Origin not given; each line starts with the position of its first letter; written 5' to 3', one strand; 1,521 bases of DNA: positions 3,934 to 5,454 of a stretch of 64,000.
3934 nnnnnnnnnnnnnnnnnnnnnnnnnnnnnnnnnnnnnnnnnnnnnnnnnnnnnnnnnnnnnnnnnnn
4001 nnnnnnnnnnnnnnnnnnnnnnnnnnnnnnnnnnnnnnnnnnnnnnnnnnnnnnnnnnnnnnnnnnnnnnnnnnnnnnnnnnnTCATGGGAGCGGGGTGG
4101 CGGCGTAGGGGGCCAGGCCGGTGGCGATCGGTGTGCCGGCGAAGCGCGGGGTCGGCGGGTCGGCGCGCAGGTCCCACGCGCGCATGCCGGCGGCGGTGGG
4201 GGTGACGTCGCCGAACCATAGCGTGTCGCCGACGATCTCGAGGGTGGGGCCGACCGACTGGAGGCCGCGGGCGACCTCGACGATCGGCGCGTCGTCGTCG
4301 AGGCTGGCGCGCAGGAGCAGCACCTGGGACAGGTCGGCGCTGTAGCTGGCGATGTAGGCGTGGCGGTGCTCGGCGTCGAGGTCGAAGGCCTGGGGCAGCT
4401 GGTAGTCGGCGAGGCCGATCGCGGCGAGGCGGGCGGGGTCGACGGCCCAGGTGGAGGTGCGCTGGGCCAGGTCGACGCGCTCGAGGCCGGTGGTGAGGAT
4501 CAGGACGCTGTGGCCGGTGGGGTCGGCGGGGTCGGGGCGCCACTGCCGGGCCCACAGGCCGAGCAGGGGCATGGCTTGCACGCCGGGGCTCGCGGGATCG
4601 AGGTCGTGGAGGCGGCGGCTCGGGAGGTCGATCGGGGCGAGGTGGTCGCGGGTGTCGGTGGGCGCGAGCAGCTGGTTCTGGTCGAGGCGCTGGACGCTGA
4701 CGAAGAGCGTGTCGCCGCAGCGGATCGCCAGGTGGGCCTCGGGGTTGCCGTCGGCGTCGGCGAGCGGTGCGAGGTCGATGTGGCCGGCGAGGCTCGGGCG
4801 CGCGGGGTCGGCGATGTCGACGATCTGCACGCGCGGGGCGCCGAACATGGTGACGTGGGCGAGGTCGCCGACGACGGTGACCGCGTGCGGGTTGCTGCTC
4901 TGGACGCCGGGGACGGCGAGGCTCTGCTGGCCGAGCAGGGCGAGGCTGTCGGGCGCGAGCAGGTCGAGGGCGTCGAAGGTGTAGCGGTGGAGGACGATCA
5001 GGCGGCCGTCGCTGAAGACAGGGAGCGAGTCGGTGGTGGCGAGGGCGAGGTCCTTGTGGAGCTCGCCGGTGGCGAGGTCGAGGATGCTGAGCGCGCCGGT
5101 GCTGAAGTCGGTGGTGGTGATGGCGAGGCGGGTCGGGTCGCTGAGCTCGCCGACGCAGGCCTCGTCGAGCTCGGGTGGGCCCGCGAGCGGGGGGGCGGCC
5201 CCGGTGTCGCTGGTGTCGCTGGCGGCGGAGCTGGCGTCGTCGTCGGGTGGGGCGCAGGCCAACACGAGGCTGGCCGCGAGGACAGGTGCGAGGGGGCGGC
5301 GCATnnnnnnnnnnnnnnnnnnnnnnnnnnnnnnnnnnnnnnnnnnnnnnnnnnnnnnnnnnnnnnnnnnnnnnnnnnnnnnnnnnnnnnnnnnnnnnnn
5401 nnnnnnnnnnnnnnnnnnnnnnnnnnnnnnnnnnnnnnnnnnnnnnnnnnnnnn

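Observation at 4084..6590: Two tandem paralogous ~410-aa lipoproteins between btuB and btuF, candidate BtuG-like surface B12-capture proteins in a Myxococcota-like genome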

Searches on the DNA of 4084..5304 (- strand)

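Call 18: search_rna_families(sources=[L001, L002, L003, L004], threshold=gathering)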
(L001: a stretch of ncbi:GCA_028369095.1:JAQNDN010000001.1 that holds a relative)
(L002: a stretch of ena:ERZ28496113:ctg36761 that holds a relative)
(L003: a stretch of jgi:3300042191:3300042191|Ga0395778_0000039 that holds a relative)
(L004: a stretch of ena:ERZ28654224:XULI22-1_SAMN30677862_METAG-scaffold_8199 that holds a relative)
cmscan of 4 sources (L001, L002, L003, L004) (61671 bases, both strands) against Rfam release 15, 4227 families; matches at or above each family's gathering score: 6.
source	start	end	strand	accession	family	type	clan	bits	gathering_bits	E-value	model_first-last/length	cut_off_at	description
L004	1510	1689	+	RF00174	Cobalamin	Cis-reg; riboswitch;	CL00101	115.4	31.5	3.1e-28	1-189/189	no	Cobalamin riboswitch aptamer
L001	6139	6372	+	RF00174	Cobalamin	Cis-reg; riboswitch;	CL00101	90.8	31.5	3.3e-21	1-189/189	no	Cobalamin riboswitch aptamer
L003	5634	5823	+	RF00174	Cobalamin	Cis-reg; riboswitch;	CL00101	88.7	31.5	1.4e-20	1-189/189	no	Cobalamin riboswitch aptamer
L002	5629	5824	+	RF00174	Cobalamin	Cis-reg; riboswitch;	CL00101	77.7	31.5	1.9e-17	1-189/189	no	Cobalamin riboswitch aptamer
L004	5393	5465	+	RF00005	tRNA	Gene; tRNA;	CL00001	71.5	29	1.2e-13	1-71/71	no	tRNA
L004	466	539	+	RF00005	tRNA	Gene; tRNA;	CL00001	65.5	29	5.2e-12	1-71/71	no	tRNA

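Call 44: search_rna_families(sources=[L032, L033, L034, L035, L036, L037, L038, L039, L040, L041, L042, L043, L044, L045, L046, L047, L049, L052, L064, L067], threshold=gathering)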
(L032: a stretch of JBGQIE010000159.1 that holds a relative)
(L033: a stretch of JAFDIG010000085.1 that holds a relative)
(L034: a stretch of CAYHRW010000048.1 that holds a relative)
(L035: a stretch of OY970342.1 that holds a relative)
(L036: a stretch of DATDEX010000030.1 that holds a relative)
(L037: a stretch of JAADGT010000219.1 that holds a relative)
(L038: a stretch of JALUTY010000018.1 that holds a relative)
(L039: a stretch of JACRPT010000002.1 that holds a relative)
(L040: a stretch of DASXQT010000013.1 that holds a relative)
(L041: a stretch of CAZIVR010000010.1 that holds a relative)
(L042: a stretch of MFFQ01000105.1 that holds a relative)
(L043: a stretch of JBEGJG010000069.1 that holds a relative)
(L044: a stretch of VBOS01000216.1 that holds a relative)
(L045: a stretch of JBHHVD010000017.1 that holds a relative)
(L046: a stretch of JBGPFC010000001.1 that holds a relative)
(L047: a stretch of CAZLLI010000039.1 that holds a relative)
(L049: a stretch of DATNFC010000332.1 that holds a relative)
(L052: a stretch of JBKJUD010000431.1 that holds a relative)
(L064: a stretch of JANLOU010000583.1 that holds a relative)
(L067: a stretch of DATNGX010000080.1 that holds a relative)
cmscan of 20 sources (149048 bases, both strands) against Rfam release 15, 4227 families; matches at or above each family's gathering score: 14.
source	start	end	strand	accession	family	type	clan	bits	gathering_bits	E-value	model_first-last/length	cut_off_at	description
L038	445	625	+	RF00174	Cobalamin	Cis-reg; riboswitch;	CL00101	117.2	31.5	2.2e-28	1-189/189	no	Cobalamin riboswitch aptamer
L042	2508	2692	+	RF00174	Cobalamin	Cis-reg; riboswitch;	CL00101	114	31.5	1.9e-27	1-189/189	no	Cobalamin riboswitch aptamer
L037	358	538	+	RF00174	Cobalamin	Cis-reg; riboswitch;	CL00101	113.3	31.5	3e-27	1-189/189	no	Cobalamin riboswitch aptamer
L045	2565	2745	+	RF00174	Cobalamin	Cis-reg; riboswitch;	CL00101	113.2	31.5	3.1e-27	1-189/189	no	Cobalamin riboswitch aptamer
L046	2555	2737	+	RF00174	Cobalamin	Cis-reg; riboswitch;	CL00101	112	31.5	7.1e-27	1-189/189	no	Cobalamin riboswitch aptamer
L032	603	803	+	RF00174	Cobalamin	Cis-reg; riboswitch;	CL00101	98.6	31.5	5e-23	1-189/189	no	Cobalamin riboswitch aptamer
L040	2629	2810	+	RF00174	Cobalamin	Cis-reg; riboswitch;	CL00101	97.4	31.5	1.1e-22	1-189/189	no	Cobalamin riboswitch aptamer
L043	2440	2649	+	RF00174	Cobalamin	Cis-reg; riboswitch;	CL00101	83.5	31.5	1e-18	1-189/189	no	Cobalamin riboswitch aptamer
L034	2513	2712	+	RF00174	Cobalamin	Cis-reg; riboswitch;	CL00101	82.4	31.5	2e-18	1-189/189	no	Cobalamin riboswitch aptamer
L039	2380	2579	+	RF00174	Cobalamin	Cis-reg; riboswitch;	CL00101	80.2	31.5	8.7e-18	1-189/189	no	Cobalamin riboswitch aptamer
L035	2617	2753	+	RF00174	Cobalamin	Cis-reg; riboswitch;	CL00101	73.7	31.5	6.5e-16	1-189/189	no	Cobalamin riboswitch aptamer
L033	2276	2483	+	RF00174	Cobalamin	Cis-reg; riboswitch;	CL00101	64.8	31.5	2.3e-13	1-189/189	no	Cobalamin riboswitch aptamer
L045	189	262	+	RF00005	tRNA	Gene; tRNA;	CL00001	63.2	29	5.3e-11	1-71/71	no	tRNA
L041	2559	2718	+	RF00174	Cobalamin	Cis-reg; riboswitch;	CL00101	55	31.5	1.4e-10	1-189/189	no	Cobalamin riboswitch aptamer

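Call 67: search_rna_families(sources=[L026, L027, L028, L030, L031, L077, L078], threshold=gathering)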
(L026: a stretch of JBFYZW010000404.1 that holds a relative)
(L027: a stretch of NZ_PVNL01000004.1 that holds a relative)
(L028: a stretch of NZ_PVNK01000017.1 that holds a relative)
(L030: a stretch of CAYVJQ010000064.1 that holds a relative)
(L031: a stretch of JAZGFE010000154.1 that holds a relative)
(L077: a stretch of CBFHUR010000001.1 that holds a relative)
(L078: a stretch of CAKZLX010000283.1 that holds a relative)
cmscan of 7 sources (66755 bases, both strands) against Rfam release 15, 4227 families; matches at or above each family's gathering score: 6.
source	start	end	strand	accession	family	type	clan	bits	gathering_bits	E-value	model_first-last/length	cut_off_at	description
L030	6857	7060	-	RF00174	Cobalamin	Cis-reg; riboswitch;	CL00101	104.1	31.5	5.7e-25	1-189/189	no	Cobalamin riboswitch aptamer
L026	2990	3212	+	RF00174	Cobalamin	Cis-reg; riboswitch;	CL00101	80.8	31.5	2.7e-18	1-189/189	no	Cobalamin riboswitch aptamer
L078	1194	1267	+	RF00005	tRNA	Gene; tRNA;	CL00001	64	29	1.5e-11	1-71/71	no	tRNA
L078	846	931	+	RF00005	tRNA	Gene; tRNA;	CL00001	60.6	29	1.3e-10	1-71/71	no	tRNA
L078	1079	1167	+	RF00005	tRNA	Gene; tRNA;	CL00001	59.4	29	2.7e-10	1-71/71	no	tRNA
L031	2945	3016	+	RF00005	tRNA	Gene; tRNA;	CL00001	58.6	29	4.5e-10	1-71/71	no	tRNA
